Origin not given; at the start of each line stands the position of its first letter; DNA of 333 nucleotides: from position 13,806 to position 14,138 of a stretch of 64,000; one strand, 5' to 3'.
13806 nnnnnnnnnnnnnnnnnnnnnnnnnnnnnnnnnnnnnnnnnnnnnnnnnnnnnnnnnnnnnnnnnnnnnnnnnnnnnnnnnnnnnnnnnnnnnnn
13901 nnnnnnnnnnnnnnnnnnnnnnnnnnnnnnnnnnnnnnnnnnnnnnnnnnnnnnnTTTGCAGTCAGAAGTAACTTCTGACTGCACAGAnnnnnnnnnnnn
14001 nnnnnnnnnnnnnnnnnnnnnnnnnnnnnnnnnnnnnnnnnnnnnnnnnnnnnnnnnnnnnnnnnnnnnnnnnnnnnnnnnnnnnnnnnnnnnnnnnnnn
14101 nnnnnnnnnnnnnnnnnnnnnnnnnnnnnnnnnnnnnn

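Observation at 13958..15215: REP/RAYT island (REPtron) inserted within a methylmalonyl-CoA pathway neighbourhood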

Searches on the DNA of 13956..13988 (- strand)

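Call 31: build_rna_model(alignment_id=A2, structure=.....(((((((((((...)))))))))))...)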
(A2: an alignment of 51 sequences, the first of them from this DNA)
Model R1 built from alignment A2 (51 sequences, 33 columns); structure: as given.
model positions 33; base pairs 11; branch points 0; effective number of sequences 51; information 1.28 bits per position. Calibrated on 0.2 Mb of random sequence (short: E-values are rough).
structure used (alignment columns):
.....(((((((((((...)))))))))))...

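Call 33: search_with_rna_model(model_id=R1, source=window, filters=off, max_evalue=10, show_alignments=0)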
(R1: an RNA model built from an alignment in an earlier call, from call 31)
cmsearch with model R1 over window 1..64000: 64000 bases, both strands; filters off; matches with E-value up to 10: 29.
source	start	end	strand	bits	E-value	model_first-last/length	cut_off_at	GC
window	14530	14562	+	48.7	4.2e-11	1-33/33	no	0.48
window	13956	13988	-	45.2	4e-10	1-33/33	no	0.42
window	15079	15111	-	44.9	4.7e-10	1-33/33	no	0.45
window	15136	15168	+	44.7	5.3e-10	1-33/33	no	0.52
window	46726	46758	-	44.7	5.4e-10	1-33/33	no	0.45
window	14483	14515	+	35.8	1.5e-07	1-33/33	no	0.52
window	13954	13986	+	32.4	1.4e-06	1-33/33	no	0.39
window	14532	14564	-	31.3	2.7e-06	1-33/33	no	0.45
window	15138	15170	-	27.2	3.7e-05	1-33/33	no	0.55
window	46724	46756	+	27.2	3.7e-05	1-33/33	no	0.52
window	15077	15109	+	25.6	0.00011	1-33/33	no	0.45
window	14485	14517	-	18.6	0.0089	1-33/33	no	0.55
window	7953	7986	+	17.4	0.019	1-33/33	no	0.5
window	7986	8019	-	15.2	0.078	1-33/33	no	0.56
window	16042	16075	-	12.6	0.4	1-33/33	no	0.35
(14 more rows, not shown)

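Call 41: search_with_rna_model(model_id=R1, sources=[L012, L043, L077, L122, L124, L125, L126, L127, L128, L130, L131, L132, L133, L135, L137, L139, L140, L141, L142, L143, L144, L145, L146, L147, L149, L150, L151, L152, L153, L154, L156, L157, L158, L159, L160, L161, L162, L163, L166, L167, L168, L169, L170, L172, L173], max_evalue=0.01)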
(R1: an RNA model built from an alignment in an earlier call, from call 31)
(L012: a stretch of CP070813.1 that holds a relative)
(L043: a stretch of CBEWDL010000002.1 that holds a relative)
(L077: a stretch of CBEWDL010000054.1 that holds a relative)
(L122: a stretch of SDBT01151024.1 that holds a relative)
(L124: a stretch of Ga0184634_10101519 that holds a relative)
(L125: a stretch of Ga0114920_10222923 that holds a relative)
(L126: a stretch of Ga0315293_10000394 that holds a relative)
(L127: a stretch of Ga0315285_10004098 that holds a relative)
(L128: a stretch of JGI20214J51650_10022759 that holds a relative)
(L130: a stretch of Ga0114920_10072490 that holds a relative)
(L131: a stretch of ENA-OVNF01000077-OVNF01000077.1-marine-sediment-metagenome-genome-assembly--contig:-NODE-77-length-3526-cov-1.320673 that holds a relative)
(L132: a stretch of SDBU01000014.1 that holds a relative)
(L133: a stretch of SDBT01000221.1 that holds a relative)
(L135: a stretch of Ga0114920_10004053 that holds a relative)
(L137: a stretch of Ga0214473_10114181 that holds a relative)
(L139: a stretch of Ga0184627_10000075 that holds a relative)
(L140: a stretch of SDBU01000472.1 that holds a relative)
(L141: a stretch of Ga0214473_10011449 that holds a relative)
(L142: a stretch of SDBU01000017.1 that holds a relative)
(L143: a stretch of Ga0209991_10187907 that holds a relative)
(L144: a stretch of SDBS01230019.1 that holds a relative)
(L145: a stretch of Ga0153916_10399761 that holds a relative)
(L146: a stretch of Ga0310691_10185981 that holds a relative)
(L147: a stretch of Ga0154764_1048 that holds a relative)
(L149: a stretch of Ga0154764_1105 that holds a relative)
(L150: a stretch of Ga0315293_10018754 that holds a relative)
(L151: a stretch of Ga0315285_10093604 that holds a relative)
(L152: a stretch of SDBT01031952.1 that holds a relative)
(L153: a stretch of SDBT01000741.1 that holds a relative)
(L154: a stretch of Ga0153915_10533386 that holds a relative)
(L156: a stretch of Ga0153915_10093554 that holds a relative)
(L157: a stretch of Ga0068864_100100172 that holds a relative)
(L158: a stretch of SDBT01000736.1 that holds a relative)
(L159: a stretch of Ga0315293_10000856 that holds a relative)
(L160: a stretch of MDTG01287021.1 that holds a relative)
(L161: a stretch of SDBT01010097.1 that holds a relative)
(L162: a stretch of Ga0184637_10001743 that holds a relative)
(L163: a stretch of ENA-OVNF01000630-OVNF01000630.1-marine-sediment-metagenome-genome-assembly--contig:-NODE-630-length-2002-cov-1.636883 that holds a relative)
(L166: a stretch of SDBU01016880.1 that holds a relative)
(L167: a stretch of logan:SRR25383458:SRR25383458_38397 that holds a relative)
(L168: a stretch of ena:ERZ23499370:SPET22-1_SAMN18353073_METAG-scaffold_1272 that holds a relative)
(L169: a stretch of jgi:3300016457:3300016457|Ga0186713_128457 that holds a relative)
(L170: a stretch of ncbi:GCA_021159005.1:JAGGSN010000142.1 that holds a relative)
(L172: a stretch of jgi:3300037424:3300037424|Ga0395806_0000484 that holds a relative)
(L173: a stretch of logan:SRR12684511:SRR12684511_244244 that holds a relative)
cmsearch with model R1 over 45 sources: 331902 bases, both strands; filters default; matches with E-value up to 0.01: 136.
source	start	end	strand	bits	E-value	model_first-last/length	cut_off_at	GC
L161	6149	6181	+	51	5.1e-11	1-33/33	no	0.39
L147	5745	5777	-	50.2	8.3e-11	1-33/33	no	0.45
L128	662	694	-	49.5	1.3e-10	1-33/33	no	0.52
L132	7670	7702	+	49.3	1.5e-10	1-33/33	no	0.45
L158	4968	5000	-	49.3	1.5e-10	1-33/33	no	0.45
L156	2163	2195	+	49.2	1.5e-10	1-33/33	no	0.45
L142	7524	7556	+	49.2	1.6e-10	1-33/33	no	0.45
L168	10593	10625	+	49.1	1.7e-10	1-33/33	no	0.48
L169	10593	10625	+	49.1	1.7e-10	1-33/33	no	0.48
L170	10593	10625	+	49.1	1.7e-10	1-33/33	no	0.48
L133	9275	9307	+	48.9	1.9e-10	1-33/33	no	0.45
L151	1512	1544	+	48.5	2.5e-10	1-33/33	no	0.48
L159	4364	4396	+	48.5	2.5e-10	1-33/33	no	0.48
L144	51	83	+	48.4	2.6e-10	1-33/33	no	0.48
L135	2762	2794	+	48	3.5e-10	1-33/33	no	0.55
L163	1930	1962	-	48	3.5e-10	1-33/33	no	0.55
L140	89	121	+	47.8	4e-10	1-33/33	no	0.55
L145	443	475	+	47.6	4.3e-10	1-33/33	no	0.58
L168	9940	9972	+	47.6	4.3e-10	1-33/33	no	0.39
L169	9940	9972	+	47.6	4.3e-10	1-33/33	no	0.39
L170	9940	9972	+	47.6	4.3e-10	1-33/33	no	0.39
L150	2750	2782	-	47.5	4.8e-10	1-33/33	no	0.48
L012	63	95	-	47.3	5.3e-10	1-33/33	no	0.48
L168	10828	10860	+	47.2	5.6e-10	1-33/33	no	0.39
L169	10828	10860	+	47.2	5.6e-10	1-33/33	no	0.39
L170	10828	10860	+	47.2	5.6e-10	1-33/33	no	0.39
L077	178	210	-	47.2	5.7e-10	1-33/33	no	0.48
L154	1139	1171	-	47.1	6e-10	1-33/33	no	0.45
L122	2651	2683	-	46.9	6.8e-10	1-33/33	no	0.52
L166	4409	4441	+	46.9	7e-10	1-33/33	no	0.39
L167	9998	10030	+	46.7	7.9e-10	1-33/33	no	0.45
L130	371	403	-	46.6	8.3e-10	1-33/33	no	0.55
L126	4623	4655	-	46.4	9.6e-10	1-33/33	no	0.61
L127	13220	13252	+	46.4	9.6e-10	1-33/33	no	0.61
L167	9471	9503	-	45.9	1.3e-09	1-33/33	no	0.45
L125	844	876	-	45.7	1.5e-09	1-33/33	no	0.45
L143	259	291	+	45.7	1.5e-09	1-33/33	no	0.45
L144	88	120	-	45.6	1.5e-09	1-33/33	no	0.39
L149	113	145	-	45.5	1.6e-09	1-33/33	no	0.55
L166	4445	4477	-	45.4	1.7e-09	1-33/33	no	0.45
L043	4445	4477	+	45.4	1.8e-09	1-33/33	no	0.55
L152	5219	5251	-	45.2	2.1e-09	1-33/33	no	0.55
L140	125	157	-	45.1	2.1e-09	1-33/33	no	0.39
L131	2874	2906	-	44.7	2.8e-09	1-33/33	no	0.48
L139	6114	6146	+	44.7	2.9e-09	1-33/33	no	0.48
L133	10642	10674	+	44.3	3.6e-09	1-33/33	no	0.52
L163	1885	1917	+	43.5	6e-09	1-33/33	no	0.45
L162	10084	10116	-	43.5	6.1e-09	1-33/33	no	0.52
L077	139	171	+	43.1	7.5e-09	1-33/33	no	0.42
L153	5007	5039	-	42.6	1.1e-08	1-33/33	no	0.58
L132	7707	7739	-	42.6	1.1e-08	1-33/33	no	0.48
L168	10500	10532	-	42.3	1.3e-08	1-33/33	no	0.45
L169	10500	10532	-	42.3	1.3e-08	1-33/33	no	0.45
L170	10500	10532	-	42.3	1.3e-08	1-33/33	no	0.45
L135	2807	2839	-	42.2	1.3e-08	1-33/33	no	0.52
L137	140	172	+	41.9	1.7e-08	1-33/33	no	0.45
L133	10679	10711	-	41.3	2.5e-08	1-33/33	no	0.48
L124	692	724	-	40.6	3.7e-08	1-33/33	no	0.64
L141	6314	6346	-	40.5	4.1e-08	1-33/33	no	0.39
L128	630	662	+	38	1.9e-07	1-33/33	no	0.64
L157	403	435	-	36.8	4.3e-07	1-33/33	no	0.39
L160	3242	3274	+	36.7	4.6e-07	1-33/33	no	0.42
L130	337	369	+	36.4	5.4e-07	1-33/33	no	0.48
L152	5217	5249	+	34.9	1.5e-06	1-33/33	no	0.58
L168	9362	9394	-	34.8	1.5e-06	1-33/33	no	0.42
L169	9362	9394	-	34.8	1.5e-06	1-33/33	no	0.42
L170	9362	9394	-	34.8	1.5e-06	1-33/33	no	0.42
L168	9408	9440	+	34.4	1.9e-06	1-33/33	no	0.42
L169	9408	9440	+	34.4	1.9e-06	1-33/33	no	0.42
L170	9408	9440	+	34.4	1.9e-06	1-33/33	no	0.42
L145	445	477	-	34.2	2.3e-06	1-33/33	no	0.55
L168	10595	10627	-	33.8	2.8e-06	1-33/33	no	0.45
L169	10595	10627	-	33.8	2.8e-06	1-33/33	no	0.45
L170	10595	10627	-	33.8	2.8e-06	1-33/33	no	0.45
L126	4621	4653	+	33.7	3e-06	1-33/33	no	0.58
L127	13222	13254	-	33.7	3e-06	1-33/33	no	0.58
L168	10830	10862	-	33.5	3.5e-06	1-33/33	no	0.36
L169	10830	10862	-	33.5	3.5e-06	1-33/33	no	0.36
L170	10830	10862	-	33.5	3.5e-06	1-33/33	no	0.36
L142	7526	7558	-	32.7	5.9e-06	1-33/33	no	0.42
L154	1137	1169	+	32.6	6.3e-06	1-33/33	no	0.48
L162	10057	10089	+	32.4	7.2e-06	1-33/33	no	0.58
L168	9942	9974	-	31.3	1.4e-05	1-33/33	no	0.39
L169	9942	9974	-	31.3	1.4e-05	1-33/33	no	0.39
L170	9942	9974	-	31.3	1.4e-05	1-33/33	no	0.39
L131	2830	2862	+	30.9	1.8e-05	1-33/33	no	0.48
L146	934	966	-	30.3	2.7e-05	1-33/33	no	0.55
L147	5743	5775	+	29.5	4.5e-05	1-33/33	no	0.48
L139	6116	6148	-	29.2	5.3e-05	1-33/33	no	0.48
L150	2748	2780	+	29.2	5.3e-05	1-33/33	no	0.45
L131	2872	2904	+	29.1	5.9e-05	1-33/33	no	0.48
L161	6151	6183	-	28.2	0.0001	1-33/33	no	0.42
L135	2764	2796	-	27.9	0.00012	1-33/33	no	0.58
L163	1928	1960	+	27.9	0.00012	1-33/33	no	0.58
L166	4411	4443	-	27.8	0.00014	1-33/33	no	0.42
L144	86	118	+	27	0.00022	1-33/33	no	0.42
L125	842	874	+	27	0.00023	1-33/33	no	0.48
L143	261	293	-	27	0.00023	1-33/33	no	0.48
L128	665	691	+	26.7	0.00026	6-32/33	no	0.56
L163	1887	1919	-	26.7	0.00027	1-33/33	no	0.45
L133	10677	10709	+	26.5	0.00029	1-33/33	no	0.48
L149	111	143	+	26.5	0.0003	1-33/33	no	0.52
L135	2805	2837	+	26.4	0.00032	1-33/33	no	0.52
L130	374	401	+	26.3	0.00033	6-33/33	no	0.57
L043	4447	4479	-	26.1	0.00038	1-33/33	no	0.52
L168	10498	10530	+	25.9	0.00043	1-33/33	no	0.45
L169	10498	10530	+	25.9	0.00043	1-33/33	no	0.45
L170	10498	10530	+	25.9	0.00043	1-33/33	no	0.45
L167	10000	10032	-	25.6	0.00055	1-33/33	no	0.45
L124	690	722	+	25.4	0.00062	1-33/33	no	0.61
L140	91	123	-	25.3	0.00063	1-33/33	no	0.48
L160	3244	3276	-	25.3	0.00064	1-33/33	no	0.39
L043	4496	4528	-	24.5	0.0011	1-33/33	no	0.61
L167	9474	9501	+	24.3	0.0012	6-33/33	no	0.46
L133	9277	9309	-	24.2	0.0013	1-33/33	no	0.45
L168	9410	9442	-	23.9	0.0015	1-33/33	no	0.39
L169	9410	9442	-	23.9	0.0015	1-33/33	no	0.39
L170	9410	9442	-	23.9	0.0015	1-33/33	no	0.39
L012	66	93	+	23.9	0.0016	6-33/33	no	0.5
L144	53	85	-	23.9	0.0016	1-33/33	no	0.45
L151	1514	1546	-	23.6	0.002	1-33/33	no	0.52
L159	4366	4398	-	23.6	0.002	1-33/33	no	0.52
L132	7676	7698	-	23.3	0.0023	7-29/33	no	0.52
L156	2169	2191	-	23.3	0.0023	7-29/33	no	0.52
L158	4972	4994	+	23.3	0.0023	7-29/33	no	0.52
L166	4443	4475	+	22.6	0.0036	1-33/33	no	0.48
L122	2655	2677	+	22.4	0.004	7-29/33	no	0.52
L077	182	204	+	22.4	0.004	7-29/33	no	0.52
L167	9439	9470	+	22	0.0054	1-33/33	no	0.47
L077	141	173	-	21.8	0.0059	1-33/33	no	0.45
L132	7705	7737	+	21.5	0.0071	1-33/33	no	0.52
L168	13905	13937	+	21.5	0.0074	1-33/33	no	0.45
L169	13750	13782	+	21.5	0.0074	1-33/33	no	0.45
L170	13750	13782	+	21.5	0.0074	1-33/33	no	0.45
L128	1307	1340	-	21.3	0.0081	1-33/33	no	0.65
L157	401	433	+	21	0.0098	1-33/33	no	0.42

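Call 67: search_with_rna_model(model_id=R1, sources=[L181, L182, L183, L176, L178, L179, L180, L174], max_evalue=1, filters=off)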
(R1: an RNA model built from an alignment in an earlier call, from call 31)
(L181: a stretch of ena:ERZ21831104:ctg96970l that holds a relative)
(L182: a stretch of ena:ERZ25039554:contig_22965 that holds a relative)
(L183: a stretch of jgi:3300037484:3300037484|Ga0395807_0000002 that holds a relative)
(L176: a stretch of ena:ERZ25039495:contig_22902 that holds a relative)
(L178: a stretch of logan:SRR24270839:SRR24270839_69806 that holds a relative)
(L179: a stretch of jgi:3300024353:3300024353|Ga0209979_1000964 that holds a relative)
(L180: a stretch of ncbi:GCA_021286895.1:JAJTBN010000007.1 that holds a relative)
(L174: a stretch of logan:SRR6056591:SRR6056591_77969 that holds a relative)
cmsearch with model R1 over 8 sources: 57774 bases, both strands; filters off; matches with E-value up to 1: 33.
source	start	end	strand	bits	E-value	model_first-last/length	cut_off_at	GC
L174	937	969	+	48.7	3.8e-11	1-33/33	no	0.48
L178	3548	3580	-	48.5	4.3e-11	1-33/33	no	0.45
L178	2998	3030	+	45.5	2.9e-10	1-33/33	no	0.64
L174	363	395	-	45.2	3.6e-10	1-33/33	no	0.42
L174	1486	1518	-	44.9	4.3e-10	1-33/33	no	0.45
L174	1543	1575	+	44.7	4.8e-10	1-33/33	no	0.52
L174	890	922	+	35.8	1.4e-07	1-33/33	no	0.52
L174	361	393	+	32.4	1.2e-06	1-33/33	no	0.39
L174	939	971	-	31.3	2.5e-06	1-33/33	no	0.45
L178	3000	3032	-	28.4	1.5e-05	1-33/33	no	0.64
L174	1545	1577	-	27.2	3.3e-05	1-33/33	no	0.55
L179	2860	2893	+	26.9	4.1e-05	1-33/33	no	0.53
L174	1484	1516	+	25.6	9.5e-05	1-33/33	no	0.45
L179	3491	3524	-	24.4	0.0002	1-33/33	no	0.56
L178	3552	3574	+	23.3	0.0004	7-29/33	no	0.52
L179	3489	3522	+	22.7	0.00059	1-33/33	no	0.56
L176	3670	3703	+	21.7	0.0011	1-33/33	no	0.47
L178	6416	6449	-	21.7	0.0011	1-33/33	no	0.56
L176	2949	2982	+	20.4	0.0026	1-33/33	no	0.47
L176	4032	4065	+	20.4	0.0026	1-33/33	no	0.47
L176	3672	3705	-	20.3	0.0027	1-33/33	no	0.47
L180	2930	2963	+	19.2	0.0056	1-33/33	no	0.53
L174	892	924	-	18.6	0.008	1-33/33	no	0.55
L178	6369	6402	+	18.1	0.011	1-33/33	no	0.74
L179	2862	2895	-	17.7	0.014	1-33/33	no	0.53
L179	2909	2942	-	17.6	0.015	1-33/33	no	0.53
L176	3608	3641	-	17.3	0.018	1-33/33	no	0.53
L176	5408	5441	-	17.2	0.019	1-33/33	no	0.53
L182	582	617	+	16.1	0.039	1-33/33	no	0.39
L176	3567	3600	-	15.2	0.07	1-33/33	no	0.56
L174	2449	2482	-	12.6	0.36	1-33/33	no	0.35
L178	6371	6404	-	12.6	0.37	1-33/33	no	0.71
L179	2907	2940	+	12.1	0.52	1-33/33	no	0.56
